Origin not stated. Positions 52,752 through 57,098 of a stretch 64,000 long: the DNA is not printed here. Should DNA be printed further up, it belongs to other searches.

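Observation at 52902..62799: Best candidate system: giant T9SS cargo protein paired divergently with two LytTR regulators, a double-propeller LytS-type kinase and a repeat-bearing acidic lipoprotein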

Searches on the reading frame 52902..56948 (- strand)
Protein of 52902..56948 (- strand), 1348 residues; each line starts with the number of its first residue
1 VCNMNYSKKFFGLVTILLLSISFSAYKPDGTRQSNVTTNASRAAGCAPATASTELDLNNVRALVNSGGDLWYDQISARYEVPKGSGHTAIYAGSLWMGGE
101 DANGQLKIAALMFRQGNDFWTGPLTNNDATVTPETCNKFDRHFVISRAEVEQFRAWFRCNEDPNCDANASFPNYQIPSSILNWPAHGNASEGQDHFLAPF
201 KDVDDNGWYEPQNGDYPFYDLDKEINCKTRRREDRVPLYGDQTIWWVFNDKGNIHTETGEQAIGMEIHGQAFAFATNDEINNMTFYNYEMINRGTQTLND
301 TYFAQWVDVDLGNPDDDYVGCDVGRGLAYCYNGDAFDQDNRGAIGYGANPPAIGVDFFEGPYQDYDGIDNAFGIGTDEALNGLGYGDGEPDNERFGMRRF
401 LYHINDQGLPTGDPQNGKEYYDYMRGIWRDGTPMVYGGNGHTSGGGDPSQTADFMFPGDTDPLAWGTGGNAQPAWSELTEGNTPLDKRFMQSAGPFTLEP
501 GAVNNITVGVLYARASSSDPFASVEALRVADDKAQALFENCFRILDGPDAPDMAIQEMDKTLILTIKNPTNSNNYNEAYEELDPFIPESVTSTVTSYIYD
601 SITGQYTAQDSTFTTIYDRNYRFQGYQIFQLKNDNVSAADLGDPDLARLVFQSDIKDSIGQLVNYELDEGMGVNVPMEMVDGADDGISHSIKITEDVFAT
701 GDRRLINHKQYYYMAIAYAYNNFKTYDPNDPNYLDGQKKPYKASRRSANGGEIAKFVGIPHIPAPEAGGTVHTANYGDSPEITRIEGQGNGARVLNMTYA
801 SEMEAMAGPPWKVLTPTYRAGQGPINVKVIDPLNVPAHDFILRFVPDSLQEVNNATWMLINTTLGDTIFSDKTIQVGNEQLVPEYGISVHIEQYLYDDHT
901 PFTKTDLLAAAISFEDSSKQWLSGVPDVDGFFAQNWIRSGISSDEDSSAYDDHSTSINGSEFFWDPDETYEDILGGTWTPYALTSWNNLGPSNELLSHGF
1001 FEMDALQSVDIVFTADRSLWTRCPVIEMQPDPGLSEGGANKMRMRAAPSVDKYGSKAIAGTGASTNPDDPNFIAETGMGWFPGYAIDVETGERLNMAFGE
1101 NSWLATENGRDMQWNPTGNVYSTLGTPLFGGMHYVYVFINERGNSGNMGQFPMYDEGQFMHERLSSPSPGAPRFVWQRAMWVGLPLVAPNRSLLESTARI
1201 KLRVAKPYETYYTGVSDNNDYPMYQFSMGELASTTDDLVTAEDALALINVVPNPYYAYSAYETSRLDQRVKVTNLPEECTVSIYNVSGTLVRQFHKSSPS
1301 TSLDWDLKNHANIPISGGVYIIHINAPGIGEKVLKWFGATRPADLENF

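Call 4: search_protein_families(library=pfam, proteins=[window:52902-56948:-], max_evalue=0.01)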
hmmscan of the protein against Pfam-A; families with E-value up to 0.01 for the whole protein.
window:52902-56948:- (1348 aa): 0 families

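Call 5: search_protein_families(library=ncbifam, proteins=[window:52902-56948:-], max_evalue=0.01)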
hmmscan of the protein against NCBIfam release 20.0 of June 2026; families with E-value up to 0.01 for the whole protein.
window:52902-56948:- (1348 aa): 2 families
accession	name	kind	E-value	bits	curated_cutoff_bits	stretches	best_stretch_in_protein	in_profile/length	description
NF052228.1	T9SS_PorZ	equivalog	1.8e-05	23.4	260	1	1240-1324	665-740/757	type IX secretion system anionic LPS delivery protein PorZ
TIGR04183.1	Por_Secre_tail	domain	0.0011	18.8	23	1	1271-1327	13-61/72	T9SS type A sorting domain-containing protein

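Call 6: find_homologous_proteins(query=window:52902-56948:-)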
Query window:52902-56948:- (1348 aa): 7187 proteins with E <= 0.001 among 8000 candidates; the best 120 are listed.
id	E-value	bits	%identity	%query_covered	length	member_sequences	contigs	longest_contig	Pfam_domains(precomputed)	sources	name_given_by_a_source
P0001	0.0e+0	3189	100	100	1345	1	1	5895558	-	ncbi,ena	-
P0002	0.0e+0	1720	59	97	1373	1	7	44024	-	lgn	-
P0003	0.0e+0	1715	58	99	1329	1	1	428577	-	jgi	jgi:hypothetical protein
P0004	0.0e+0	1713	57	99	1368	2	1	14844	-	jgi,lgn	jgi:hypothetical protein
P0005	0.0e+0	1706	57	100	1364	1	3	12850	-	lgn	-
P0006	0.0e+0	1706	57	99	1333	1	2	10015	-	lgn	-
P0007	0.0e+0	1681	56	99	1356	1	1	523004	-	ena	-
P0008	0.0e+0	1664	58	97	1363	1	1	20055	-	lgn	-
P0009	0.0e+0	1655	56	99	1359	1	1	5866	-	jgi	jgi:hypothetical protein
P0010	0.0e+0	1654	57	98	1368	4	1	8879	-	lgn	-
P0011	0.0e+0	1650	56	99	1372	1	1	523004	-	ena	-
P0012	0.0e+0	1637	56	97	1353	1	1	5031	-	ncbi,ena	-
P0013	0.0e+0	1626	55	97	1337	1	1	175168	-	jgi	jgi:hypothetical protein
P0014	0.0e+0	1615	55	99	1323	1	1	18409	-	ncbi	-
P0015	0.0e+0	1614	54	99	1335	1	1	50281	-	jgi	jgi:hypothetical protein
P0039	0.0e+0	1499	61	82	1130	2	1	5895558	-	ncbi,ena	-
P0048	0.0e+0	1491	51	100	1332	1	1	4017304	-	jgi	jgi:hypothetical protein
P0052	0.0e+0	1489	52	98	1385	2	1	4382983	-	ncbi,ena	-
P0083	0.0e+0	1458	51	99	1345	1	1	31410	-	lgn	-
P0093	0.0e+0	1454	52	100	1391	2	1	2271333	-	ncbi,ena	-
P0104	0.0e+0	1447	52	98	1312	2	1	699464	-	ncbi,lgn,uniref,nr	ncbi:hypothetical protein SAMN05216474_1569 [Lishizhenia tianjinensis]|uniref:Por secretion system C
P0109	0.0e+0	1444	51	98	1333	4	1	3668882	-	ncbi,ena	-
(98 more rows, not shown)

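Call 7: search_solved_structures(query=window:52902-56948:-, max_evalue=1)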
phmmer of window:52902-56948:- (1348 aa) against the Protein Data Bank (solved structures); distinct sequences matched with E-value up to 1: 1.
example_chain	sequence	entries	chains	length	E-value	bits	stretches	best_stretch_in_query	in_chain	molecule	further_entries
4q3o_A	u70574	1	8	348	0.15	12.9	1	1263-1334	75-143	MGS-MT1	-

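Call 9: find_encoding_contigs(protein=P0001, flank=10000, max_places=3)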
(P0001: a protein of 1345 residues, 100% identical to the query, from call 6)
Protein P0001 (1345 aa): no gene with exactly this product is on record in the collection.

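Call 10: find_encoding_contigs(protein=P0039, flank=10000, max_places=3)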
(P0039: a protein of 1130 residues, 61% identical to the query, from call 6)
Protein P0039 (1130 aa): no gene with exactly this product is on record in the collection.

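Call 11: find_encoding_contigs(protein=P0003, flank=10000, max_places=2)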
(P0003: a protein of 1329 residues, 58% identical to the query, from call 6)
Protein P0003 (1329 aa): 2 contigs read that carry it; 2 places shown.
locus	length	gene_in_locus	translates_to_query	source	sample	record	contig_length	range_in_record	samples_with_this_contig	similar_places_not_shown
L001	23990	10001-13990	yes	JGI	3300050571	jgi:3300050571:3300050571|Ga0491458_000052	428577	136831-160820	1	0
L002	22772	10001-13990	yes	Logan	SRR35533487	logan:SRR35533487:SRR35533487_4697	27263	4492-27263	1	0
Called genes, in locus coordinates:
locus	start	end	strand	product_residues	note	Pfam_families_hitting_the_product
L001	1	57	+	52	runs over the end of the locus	-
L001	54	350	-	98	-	-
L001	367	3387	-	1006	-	PF02518:HATPase_c (faint), PF07494:Reg_prop (weak), PF07495:Y_Y_Y, PF06580:His_kinase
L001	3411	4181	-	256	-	PF00072:Response_reg, PF04397:LytTR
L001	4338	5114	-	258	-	PF00072:Response_reg, PF04397:LytTR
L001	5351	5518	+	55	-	-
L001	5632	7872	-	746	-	PF14516:AAA_35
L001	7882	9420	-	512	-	PF13676:TIR_2, PF14516:AAA_35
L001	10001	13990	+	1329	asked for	-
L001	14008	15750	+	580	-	PF18962:Por_Secre_tail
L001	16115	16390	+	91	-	-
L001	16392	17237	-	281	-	PF02230:Abhydrolase_2 (faint), PF12146:Hydrolase_4, PF00561:Abhydrolase_1, PF00975:Thioesterase, PF03096:Ndr, PF12697:Abhydrolase_6, PF20408:Abhydrolase_11 (faint), PF01738:DLH (faint)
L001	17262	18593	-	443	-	PF05195:AMP_N, PF00557:Peptidase_M24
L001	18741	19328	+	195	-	-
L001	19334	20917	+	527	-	-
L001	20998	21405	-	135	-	-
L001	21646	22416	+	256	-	-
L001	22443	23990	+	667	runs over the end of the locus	PF00890:FAD_binding_2, PF01266:DAO (faint), PF02910:Succ_DH_flav_C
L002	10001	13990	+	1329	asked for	-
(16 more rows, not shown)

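Call 12: find_encoding_contigs(protein=P0048, flank=10000, max_places=2)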
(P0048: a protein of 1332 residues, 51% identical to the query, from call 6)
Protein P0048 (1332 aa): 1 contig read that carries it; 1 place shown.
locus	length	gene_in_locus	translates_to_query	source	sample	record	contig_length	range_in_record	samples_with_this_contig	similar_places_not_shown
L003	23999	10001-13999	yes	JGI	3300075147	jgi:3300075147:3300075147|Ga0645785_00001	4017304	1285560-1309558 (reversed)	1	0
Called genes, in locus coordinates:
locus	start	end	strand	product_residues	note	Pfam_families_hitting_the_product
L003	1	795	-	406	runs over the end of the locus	PF12704:MacB_PCD, PF02687:FtsX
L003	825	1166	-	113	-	PF02033:RBFA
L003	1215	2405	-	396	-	PF13167:GTP-bdg_N, PF16360:GTP-bdg_M, PF00025:Arf, PF01926:MMR_HSR1, PF02421:FeoB_N (weak), PF00009:GTP_EFTU (weak)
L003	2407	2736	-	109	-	PF00034:Cytochrom_C (weak), PF13442:Cytochrome_CBB3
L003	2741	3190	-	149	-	-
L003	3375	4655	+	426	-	PF00579:tRNA-synt_1b, PF22421:SYY_C-terminal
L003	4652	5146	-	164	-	-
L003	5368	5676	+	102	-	-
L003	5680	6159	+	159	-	-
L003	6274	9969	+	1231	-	PF13620:CarboxypepD_reg, PF13715:CarbopepD_reg_2, PF07715:Plug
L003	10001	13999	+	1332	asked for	-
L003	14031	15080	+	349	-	PF19572:PorV (faint)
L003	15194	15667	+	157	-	PF03449:GreA_GreB_N, PF01272:GreA_GreB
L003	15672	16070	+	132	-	PF11969:DcpS_C, PF01230:HIT, PF04677:CwfJ_C_1 (weak)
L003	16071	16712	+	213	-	PF00117:GATase, PF07722:Peptidase_C26 (weak)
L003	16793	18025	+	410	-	PF07670:Gate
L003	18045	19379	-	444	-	PF03631:Virul_fac_BrkB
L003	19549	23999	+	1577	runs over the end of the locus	PF00989:PAS (faint), PF08448:PAS_4 (weak), PF13426:PAS_9, PF08447:PAS_3 (weak), PF00512:HisKA, PF02518:HATPase_c, PF00072:Response_reg, PF01627:Hpt (faint)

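Call 15: find_related_loci(query=A1, collection=metagenome_contigs, flank=10000)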
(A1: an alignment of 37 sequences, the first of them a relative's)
Query A1 (1345 aa) in metagenome_contigs; peptide patterns used: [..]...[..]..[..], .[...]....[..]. (x = any residue, [..] = any of these).
600 stretches matched a pattern (row limit reached: there are more); 528 encode a relative of the query (tblastn E <= 1e-3); the best 80 are kept; 80 distinct loci.
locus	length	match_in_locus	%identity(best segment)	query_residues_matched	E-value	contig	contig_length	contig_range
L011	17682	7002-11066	52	6-1345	0e+0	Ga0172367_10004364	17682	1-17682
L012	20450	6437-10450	51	11-1345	0e+0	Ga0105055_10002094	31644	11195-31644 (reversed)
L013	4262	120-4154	50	5-1345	0e+0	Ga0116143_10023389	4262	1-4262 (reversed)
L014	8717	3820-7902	50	5-1345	0e+0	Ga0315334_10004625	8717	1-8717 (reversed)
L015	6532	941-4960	51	6-1345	0e+0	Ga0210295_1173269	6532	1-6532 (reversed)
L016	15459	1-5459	50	10-1345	0e+0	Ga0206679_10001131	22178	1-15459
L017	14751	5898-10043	49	7-1345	0e+0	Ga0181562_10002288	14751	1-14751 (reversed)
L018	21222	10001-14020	49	4-1345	0e+0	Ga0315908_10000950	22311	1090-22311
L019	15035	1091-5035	51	38-1345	0e+0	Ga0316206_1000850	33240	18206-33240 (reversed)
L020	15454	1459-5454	49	1-1345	0e+0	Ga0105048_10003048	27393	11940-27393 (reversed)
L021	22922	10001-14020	49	5-1343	0e+0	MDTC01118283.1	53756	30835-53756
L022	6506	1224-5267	50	4-1345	0e+0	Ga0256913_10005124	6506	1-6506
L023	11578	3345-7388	49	1-1343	0e+0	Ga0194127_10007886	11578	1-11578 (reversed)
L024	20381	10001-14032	49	7-1345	0e+0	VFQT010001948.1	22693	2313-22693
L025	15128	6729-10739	51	1-1345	0e+0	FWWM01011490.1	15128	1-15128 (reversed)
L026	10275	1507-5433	50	38-1345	0e+0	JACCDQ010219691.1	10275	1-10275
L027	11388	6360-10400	48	5-1345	0e+0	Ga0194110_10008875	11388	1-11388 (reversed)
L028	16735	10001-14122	48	7-1345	0e+0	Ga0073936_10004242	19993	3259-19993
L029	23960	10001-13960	49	6-1345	0e+0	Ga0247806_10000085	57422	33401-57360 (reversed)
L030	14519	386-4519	48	1-1345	0e+0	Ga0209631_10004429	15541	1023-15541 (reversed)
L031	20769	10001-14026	48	10-1345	0e+0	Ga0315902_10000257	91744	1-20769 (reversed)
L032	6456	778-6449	49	7-1345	0e+0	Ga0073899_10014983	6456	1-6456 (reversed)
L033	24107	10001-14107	49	1-1345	0e+0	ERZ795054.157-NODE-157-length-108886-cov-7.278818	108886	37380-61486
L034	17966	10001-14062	49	4-1345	0e+0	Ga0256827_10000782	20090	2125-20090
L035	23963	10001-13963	49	6-1345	0e+0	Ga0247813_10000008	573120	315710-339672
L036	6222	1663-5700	48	3-1345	0e+0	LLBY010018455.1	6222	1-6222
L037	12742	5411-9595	48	6-1345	0e+0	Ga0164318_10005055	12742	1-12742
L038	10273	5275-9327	49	4-1345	0e+0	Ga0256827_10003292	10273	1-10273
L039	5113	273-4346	49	4-1345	0e+0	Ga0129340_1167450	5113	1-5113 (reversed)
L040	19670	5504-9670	47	10-1345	0e+0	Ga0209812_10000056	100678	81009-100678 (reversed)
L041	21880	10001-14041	48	6-1345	0e+0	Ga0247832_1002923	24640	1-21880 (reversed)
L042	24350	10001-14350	47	5-1345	0e+0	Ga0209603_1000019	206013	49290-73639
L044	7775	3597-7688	47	1-1345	0e+0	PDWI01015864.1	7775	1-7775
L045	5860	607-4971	47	3-1345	0e+0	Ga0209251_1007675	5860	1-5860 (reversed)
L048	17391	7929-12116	47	2-1345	0e+0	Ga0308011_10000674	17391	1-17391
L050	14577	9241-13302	49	3-1345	0e+0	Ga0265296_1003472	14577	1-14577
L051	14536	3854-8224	47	1-1345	0e+0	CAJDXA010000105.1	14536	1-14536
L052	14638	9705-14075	46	1-1345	0e+0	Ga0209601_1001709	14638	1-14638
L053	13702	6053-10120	47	39-1345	0e+0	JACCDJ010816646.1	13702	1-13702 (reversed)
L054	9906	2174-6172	47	10-1345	0e+0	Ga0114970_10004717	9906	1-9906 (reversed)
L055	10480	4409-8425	48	4-1345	0e+0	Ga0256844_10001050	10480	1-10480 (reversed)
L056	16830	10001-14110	48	10-1345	0e+0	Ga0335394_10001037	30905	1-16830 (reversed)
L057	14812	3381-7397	49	9-1345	0e+0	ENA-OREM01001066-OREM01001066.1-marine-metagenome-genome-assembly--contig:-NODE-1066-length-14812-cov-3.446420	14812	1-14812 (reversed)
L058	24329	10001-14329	45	7-1345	0e+0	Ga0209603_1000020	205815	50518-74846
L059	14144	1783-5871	47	31-1345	0e+0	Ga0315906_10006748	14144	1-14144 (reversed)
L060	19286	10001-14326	46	1-1345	0e+0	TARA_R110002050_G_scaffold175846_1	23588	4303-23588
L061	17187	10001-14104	48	1-1345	0e+0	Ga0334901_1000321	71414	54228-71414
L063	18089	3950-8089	47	1-1345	0e+0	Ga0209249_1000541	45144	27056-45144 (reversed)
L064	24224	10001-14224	46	6-1345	0e+0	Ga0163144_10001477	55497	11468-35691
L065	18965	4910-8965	48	4-1345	0e+0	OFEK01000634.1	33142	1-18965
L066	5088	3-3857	49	57-1345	0e+0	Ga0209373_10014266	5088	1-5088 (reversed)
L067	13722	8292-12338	48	4-1345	0e+0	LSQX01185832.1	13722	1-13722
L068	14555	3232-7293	47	35-1345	0e+0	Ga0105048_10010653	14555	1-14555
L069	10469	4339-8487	47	4-1345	0e+0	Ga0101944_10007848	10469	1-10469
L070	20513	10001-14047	48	4-1345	0e+0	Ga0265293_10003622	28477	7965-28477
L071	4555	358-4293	47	43-1345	0e+0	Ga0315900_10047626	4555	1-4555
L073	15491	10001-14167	47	1-1345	0e+0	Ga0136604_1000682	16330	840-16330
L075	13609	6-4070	46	63-1345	0e+0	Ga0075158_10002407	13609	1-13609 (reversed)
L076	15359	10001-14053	47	1-1345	0e+0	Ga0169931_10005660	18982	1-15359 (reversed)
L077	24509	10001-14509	46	1-1345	0e+0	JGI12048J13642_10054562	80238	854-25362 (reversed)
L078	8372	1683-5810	45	17-1345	0e+0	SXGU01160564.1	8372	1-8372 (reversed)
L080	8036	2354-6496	46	1-1345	0e+0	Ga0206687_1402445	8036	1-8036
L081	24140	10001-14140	46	27-1345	0e+0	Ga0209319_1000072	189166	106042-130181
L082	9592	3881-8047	47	10-1345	0e+0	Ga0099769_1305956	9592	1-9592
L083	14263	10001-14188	46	1-1345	0e+0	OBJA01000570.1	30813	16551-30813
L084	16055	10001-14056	48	40-1345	0e+0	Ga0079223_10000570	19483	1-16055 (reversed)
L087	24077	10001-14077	47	38-1345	0e+0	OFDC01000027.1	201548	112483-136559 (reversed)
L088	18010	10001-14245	46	2-1345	0e+0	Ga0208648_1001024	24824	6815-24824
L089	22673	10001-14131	47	1-1345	0e+0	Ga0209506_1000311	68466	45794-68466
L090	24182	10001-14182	46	1-1345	0e+0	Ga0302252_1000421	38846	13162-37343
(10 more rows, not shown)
